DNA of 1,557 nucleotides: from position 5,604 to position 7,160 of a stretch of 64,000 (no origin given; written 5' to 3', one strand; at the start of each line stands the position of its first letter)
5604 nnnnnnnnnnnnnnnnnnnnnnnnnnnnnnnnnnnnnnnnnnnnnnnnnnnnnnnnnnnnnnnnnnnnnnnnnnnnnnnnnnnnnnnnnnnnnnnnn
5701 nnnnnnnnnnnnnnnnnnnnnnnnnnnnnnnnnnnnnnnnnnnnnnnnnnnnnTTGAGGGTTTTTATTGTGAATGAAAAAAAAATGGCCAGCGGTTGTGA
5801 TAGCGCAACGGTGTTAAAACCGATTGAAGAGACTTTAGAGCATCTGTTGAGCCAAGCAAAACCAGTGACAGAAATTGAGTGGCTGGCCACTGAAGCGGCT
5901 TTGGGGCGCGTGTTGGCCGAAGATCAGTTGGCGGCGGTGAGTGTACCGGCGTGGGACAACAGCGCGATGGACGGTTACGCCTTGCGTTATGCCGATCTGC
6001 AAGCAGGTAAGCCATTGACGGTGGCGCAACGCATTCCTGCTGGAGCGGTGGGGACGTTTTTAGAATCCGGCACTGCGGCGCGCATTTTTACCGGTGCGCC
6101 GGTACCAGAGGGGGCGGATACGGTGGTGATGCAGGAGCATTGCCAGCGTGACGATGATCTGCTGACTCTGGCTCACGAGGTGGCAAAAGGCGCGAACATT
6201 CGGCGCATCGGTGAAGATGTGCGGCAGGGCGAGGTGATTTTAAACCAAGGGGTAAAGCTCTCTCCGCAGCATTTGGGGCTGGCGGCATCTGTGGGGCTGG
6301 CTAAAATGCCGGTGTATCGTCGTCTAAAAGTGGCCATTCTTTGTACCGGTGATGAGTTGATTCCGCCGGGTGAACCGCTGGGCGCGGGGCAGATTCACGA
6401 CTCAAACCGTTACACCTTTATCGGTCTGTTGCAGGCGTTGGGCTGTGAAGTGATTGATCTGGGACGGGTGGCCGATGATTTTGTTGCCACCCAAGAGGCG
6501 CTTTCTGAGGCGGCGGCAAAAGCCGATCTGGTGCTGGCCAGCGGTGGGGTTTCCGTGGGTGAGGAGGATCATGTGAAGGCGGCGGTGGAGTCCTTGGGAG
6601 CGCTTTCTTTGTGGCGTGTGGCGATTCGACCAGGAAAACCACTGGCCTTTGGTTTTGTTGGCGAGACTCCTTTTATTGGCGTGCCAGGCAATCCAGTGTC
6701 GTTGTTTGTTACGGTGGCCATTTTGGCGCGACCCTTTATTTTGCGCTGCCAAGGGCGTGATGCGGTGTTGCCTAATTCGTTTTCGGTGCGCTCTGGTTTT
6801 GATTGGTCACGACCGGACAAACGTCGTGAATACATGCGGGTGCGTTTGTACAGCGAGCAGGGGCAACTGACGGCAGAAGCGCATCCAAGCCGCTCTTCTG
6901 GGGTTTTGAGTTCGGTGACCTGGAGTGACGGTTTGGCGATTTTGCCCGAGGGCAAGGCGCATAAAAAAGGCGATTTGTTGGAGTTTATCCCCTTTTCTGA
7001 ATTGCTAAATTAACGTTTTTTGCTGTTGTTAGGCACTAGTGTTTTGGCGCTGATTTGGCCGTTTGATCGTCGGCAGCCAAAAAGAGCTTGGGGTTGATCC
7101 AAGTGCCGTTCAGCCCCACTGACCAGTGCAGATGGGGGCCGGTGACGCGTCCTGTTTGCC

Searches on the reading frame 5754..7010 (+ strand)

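Call 83: search_protein_families(library=pfam, proteins=[window:5754-7010:+], max_evalue=0.00001)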
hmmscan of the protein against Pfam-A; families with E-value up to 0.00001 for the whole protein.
window:5754-7010:+ (419 aa): 3 families
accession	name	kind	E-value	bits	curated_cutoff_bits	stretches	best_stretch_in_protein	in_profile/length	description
PF03453.22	MoeA_N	-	6.9e-48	162.8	30.8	1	23-181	2-160/160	MoeA N-terminal region (domain I and II)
PF00994.29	MoCF_biosynth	-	8.5e-30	103.8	26.6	1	194-329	1-142/144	Probable molybdopterin binding domain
PF03454.20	MoeA_C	-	4.8e-15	56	22.1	1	345-414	2-72/72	MoeA C-terminal region (domain IV)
